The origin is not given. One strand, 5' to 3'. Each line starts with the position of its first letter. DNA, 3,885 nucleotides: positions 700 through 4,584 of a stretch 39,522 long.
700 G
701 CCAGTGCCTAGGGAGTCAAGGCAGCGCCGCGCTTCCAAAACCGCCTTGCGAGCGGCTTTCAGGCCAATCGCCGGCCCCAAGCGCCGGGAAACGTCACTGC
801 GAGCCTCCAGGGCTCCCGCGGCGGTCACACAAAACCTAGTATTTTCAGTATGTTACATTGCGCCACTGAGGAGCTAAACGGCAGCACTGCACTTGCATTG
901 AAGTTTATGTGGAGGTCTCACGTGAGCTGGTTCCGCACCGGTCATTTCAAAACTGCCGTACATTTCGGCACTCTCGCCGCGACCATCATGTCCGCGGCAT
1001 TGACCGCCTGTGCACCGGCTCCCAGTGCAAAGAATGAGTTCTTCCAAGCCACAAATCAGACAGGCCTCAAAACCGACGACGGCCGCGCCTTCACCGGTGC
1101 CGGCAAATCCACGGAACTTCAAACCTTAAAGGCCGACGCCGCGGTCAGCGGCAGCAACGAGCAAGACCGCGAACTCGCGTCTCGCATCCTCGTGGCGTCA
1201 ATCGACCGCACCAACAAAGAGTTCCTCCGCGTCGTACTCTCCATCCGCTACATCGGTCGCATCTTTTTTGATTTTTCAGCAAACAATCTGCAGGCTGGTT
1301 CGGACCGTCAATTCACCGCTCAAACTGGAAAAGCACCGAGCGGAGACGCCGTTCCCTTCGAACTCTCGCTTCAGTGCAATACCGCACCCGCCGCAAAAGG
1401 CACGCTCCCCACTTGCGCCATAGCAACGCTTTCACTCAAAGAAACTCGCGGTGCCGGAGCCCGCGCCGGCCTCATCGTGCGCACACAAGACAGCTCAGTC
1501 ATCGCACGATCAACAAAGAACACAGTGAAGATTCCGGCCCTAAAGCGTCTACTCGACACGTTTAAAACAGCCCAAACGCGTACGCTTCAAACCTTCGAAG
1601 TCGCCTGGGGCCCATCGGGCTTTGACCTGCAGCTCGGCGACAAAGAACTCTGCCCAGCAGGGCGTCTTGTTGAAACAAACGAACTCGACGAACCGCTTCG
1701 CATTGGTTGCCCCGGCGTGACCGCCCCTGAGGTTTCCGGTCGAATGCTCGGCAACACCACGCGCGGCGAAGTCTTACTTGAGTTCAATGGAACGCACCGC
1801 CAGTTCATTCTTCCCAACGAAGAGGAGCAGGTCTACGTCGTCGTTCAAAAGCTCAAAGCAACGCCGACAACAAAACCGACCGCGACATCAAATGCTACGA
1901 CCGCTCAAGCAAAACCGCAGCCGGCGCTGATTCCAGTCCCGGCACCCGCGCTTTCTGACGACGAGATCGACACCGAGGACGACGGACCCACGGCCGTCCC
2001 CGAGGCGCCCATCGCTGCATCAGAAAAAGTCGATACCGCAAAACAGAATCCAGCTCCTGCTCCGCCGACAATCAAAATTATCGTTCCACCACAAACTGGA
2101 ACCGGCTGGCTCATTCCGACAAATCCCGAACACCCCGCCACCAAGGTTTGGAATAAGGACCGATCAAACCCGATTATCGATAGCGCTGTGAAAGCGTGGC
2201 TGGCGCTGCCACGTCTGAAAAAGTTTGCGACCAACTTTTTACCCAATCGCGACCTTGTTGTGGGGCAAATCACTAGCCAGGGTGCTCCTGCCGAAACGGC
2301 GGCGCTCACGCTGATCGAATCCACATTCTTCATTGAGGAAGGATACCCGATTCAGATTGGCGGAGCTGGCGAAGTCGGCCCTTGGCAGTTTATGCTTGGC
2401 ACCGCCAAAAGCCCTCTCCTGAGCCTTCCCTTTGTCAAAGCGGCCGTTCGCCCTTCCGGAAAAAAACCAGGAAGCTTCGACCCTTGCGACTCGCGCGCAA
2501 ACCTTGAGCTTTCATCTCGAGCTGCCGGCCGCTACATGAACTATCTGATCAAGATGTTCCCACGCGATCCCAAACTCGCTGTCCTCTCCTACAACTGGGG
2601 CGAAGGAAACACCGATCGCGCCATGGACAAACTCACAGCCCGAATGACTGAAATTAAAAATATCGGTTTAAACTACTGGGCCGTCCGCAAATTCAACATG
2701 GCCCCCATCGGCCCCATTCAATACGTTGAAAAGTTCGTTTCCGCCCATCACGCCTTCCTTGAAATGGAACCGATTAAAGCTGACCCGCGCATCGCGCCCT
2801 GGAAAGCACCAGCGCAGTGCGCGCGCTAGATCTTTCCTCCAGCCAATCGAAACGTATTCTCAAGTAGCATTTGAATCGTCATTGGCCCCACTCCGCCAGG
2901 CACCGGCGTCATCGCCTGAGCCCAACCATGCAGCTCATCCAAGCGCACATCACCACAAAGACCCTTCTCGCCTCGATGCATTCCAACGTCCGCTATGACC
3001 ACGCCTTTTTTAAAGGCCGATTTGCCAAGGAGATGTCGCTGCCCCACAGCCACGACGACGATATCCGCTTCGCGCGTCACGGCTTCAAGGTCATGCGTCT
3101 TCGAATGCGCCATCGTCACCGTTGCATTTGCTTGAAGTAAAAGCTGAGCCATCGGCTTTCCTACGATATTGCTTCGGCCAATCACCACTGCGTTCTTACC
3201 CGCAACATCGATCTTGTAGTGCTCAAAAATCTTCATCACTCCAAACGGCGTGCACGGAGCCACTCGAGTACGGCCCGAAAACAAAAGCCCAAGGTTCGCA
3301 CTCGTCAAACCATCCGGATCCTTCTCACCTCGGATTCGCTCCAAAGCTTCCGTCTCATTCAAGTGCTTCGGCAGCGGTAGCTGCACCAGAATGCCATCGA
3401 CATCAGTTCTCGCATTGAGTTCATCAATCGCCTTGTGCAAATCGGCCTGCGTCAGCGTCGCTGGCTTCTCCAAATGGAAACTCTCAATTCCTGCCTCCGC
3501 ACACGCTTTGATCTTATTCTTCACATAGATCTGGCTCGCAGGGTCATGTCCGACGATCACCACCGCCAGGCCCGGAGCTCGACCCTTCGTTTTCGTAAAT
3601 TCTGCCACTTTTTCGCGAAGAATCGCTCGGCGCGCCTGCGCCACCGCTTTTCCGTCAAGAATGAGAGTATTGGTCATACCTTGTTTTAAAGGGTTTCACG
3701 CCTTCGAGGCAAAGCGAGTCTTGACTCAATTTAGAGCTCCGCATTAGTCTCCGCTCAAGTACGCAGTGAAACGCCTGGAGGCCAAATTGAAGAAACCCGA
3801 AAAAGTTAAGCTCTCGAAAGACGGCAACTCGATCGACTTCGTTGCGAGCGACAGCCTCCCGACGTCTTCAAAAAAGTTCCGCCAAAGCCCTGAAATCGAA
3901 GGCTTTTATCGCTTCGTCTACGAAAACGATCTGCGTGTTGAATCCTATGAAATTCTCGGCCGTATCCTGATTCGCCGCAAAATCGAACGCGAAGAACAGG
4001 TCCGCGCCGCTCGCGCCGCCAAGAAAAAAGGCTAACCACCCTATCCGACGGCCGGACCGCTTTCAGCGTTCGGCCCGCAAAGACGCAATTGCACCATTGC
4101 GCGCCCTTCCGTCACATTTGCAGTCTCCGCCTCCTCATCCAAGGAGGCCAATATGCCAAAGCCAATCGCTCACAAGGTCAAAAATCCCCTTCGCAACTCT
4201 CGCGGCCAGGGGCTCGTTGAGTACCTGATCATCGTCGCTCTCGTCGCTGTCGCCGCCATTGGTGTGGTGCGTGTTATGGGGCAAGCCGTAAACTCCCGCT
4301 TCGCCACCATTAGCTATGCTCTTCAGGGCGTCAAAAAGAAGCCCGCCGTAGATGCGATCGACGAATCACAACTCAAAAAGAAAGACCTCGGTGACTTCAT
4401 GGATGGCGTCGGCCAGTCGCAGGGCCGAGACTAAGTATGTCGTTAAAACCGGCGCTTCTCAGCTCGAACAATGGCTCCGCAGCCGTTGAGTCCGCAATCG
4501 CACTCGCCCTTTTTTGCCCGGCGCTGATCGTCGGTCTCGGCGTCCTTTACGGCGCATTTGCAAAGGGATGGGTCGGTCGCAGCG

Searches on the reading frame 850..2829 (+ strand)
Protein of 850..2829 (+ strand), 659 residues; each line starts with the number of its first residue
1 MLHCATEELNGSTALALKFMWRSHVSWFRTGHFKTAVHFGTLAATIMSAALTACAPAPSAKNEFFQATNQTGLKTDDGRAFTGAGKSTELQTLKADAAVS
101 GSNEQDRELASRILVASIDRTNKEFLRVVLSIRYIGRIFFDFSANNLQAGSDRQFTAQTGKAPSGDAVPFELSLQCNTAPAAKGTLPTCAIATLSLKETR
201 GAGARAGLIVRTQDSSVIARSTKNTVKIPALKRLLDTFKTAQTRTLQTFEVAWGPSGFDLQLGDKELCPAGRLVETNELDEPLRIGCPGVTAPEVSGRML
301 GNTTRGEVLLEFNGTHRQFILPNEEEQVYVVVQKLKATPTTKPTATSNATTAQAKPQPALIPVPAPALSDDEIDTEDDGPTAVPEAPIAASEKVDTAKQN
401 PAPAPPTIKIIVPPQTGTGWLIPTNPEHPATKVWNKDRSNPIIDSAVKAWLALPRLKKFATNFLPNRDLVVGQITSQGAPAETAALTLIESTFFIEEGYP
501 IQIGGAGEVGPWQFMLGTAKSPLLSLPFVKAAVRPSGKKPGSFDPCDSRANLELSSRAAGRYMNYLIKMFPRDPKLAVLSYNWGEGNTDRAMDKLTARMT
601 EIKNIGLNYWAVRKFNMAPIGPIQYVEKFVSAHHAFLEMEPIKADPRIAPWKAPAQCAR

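Call 25: search_protein_families(library=pfam, proteins=[window:850-2829:+], max_evalue=0.001)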
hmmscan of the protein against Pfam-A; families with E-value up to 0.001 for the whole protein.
window:850-2829:+ (659 aa): 1 family
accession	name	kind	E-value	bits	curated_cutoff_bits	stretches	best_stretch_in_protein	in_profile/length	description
PF01464.25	SLT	-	3e-06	27.2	21.3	1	500-594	29-107/117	Transglycosylase SLT domain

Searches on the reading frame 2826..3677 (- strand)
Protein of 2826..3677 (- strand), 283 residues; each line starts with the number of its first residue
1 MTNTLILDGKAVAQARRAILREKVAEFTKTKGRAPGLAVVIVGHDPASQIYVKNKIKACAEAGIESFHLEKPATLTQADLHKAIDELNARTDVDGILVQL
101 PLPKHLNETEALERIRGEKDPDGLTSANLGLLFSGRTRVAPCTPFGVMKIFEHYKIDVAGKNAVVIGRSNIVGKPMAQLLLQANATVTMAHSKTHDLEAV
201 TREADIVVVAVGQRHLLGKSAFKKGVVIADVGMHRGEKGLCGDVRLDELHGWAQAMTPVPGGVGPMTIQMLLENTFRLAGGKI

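Call 25: search_protein_families(library=pfam, proteins=[window:2826-3677:-], max_evalue=0.001)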
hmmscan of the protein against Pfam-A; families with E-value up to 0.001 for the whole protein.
window:2826-3677:- (283 aa): 2 families
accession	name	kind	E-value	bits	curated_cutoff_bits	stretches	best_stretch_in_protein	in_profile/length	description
PF02882.25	THF_DHG_CYH_C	-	1.1e-61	207.3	27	1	126-279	2-156/160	Tetrahydrofolate dehydrogenase/cyclohydrolase, NAD(P)-binding domain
PF00763.28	THF_DHG_CYH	-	9.5e-39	132.7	32.8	1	7-122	1-115/115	Tetrahydrofolate dehydrogenase/cyclohydrolase, catalytic domain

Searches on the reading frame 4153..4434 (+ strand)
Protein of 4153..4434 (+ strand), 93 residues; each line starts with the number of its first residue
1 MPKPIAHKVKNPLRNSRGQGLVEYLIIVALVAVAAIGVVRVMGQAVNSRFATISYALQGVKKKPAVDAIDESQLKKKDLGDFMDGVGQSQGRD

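Call 55: search_protein_families(library=pfam, proteins=[window:4153-4434:+], max_evalue=0.01)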
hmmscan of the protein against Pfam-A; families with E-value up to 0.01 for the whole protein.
window:4153-4434:+ (93 aa): 2 families
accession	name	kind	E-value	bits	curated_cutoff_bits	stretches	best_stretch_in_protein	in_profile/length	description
PF04964.19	Flp_Fap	-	1.8e-06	28.1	32.2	1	14-56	3-45/46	Flp/Fap pilin component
PF04021.17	Class_IIIsignal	-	1.3e-05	25.4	23.7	1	16-42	1-27/27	Class III signal peptide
